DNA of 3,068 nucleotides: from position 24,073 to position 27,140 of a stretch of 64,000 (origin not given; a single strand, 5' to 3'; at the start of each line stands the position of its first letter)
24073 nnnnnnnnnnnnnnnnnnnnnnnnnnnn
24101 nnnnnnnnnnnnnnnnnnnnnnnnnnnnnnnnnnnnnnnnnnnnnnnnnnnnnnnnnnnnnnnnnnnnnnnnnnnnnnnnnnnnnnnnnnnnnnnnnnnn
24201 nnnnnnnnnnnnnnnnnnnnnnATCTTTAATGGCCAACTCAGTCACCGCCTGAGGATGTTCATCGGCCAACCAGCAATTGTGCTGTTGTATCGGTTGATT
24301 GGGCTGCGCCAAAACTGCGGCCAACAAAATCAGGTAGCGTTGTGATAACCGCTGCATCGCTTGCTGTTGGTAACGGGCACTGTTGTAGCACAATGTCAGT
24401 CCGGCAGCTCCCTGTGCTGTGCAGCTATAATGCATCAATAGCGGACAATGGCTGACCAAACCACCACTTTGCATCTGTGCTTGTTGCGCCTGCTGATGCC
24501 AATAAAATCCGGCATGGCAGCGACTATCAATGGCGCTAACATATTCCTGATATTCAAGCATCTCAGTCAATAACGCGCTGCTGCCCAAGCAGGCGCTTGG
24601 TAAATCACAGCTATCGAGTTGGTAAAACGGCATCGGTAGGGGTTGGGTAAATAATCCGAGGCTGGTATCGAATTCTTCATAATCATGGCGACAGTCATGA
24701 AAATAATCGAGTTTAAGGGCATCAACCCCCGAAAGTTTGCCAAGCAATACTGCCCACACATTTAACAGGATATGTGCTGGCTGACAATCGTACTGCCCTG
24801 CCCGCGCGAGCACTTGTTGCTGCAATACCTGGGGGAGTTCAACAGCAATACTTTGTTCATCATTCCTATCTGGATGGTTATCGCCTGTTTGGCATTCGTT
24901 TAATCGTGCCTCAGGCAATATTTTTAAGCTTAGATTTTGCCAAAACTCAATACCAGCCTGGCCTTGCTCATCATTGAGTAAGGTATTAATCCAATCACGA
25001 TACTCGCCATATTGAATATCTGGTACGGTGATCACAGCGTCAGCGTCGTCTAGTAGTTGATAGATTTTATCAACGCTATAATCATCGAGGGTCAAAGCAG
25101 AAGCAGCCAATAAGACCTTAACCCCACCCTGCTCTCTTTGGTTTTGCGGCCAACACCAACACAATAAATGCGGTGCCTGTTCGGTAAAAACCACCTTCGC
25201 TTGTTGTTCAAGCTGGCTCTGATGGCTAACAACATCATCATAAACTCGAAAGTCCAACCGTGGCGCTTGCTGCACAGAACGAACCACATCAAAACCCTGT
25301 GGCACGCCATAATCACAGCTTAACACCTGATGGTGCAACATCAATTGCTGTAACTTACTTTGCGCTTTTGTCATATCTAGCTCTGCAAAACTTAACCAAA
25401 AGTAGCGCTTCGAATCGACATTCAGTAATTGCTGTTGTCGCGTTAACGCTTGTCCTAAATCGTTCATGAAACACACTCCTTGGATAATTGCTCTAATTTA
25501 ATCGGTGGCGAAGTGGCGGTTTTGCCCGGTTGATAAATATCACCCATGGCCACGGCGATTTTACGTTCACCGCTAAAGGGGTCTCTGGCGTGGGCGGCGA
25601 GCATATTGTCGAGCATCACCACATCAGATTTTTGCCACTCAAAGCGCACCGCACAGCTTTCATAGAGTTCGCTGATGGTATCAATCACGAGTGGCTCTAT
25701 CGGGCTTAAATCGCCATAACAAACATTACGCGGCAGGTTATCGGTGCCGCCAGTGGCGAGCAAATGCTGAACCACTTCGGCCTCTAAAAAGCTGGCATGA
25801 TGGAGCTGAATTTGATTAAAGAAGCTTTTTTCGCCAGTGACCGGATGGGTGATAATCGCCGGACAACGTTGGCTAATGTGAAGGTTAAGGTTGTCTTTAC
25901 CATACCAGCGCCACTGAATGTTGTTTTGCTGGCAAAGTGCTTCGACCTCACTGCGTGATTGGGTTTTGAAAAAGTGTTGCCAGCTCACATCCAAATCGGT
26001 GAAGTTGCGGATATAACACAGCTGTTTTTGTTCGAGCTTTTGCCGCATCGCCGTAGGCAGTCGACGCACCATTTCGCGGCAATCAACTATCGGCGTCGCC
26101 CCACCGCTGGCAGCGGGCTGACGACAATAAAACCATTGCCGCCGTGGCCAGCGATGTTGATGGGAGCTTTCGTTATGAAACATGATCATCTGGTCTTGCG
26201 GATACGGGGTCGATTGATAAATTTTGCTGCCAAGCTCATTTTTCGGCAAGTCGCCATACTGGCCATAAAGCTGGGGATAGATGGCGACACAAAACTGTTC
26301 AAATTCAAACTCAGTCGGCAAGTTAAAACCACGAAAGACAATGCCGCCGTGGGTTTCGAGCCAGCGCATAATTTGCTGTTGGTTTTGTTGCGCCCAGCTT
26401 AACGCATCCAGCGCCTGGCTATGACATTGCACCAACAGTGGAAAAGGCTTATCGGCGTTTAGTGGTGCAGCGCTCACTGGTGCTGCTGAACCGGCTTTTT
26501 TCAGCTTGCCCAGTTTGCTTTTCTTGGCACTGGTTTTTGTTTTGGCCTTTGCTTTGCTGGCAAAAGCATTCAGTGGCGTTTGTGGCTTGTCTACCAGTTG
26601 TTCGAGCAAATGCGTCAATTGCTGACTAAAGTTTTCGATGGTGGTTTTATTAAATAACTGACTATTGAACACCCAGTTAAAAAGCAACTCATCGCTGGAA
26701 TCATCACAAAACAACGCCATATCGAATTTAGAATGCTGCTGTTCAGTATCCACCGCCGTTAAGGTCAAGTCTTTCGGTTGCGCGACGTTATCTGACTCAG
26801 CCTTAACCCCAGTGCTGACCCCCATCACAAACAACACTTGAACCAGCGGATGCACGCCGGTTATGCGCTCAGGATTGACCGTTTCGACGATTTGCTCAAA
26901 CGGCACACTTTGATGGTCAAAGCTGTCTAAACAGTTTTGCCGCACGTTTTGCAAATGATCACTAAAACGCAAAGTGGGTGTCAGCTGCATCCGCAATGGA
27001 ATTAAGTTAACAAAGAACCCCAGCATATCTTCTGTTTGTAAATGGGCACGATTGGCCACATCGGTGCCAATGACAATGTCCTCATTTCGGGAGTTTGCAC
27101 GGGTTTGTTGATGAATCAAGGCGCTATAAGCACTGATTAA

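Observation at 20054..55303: Fur-box-fronted ~35 kb locus for an N-acyl heptapeptide, beta-hydroxyaspartate-type siderophore with no counterpart I can recall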

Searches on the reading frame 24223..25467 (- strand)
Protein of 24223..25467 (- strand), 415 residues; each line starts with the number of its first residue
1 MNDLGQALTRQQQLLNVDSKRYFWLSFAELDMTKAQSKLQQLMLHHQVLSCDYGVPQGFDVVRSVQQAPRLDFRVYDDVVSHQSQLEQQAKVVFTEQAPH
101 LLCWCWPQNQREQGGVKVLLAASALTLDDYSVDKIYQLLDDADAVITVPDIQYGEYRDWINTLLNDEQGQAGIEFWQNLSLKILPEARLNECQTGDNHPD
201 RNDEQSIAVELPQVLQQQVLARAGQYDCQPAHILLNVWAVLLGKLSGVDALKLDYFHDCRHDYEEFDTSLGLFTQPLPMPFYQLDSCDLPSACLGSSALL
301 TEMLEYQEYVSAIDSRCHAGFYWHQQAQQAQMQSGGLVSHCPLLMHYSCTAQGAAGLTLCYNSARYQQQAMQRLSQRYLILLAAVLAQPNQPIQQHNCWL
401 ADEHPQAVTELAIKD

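Call 68: search_protein_families(library=ncbifam, max_evalue=0.00001, proteins=[window:24223-25467:-])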
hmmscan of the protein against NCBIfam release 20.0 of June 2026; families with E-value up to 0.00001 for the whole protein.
window:24223-25467:- (415 aa): 1 family
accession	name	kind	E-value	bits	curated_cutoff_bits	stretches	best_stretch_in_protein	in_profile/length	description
NF004282.0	PRK05691.1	subfamily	1e-06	25.1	4090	1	135-397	827-1108/4334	non-ribosomal peptide synthase/polyketide synthase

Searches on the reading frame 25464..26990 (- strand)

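Call 68: search_protein_families(library=ncbifam, max_evalue=0.00001, proteins=[window:25464-26990:-])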
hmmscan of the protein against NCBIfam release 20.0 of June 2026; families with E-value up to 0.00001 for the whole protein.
window:25464-26990:- (508 aa): 3 families
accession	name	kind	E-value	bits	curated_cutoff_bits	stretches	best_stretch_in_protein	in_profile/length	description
NF047350.1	aureusi_NRPS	equivalog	5.6e-16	56.6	2500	1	9-138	1280-1403/2373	aureusimine non-ribosomal peptide synthetase AusA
NF004282.0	PRK05691.1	subfamily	9.2e-12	41.8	4090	1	3-148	974-1112/4334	non-ribosomal peptide synthase/polyketide synthase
TIGR03443.1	alpha_am_amid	equivalog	2e-06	25.5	1030.1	1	2-143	87-211/1390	L-aminoadipate-semialdehyde dehydrogenase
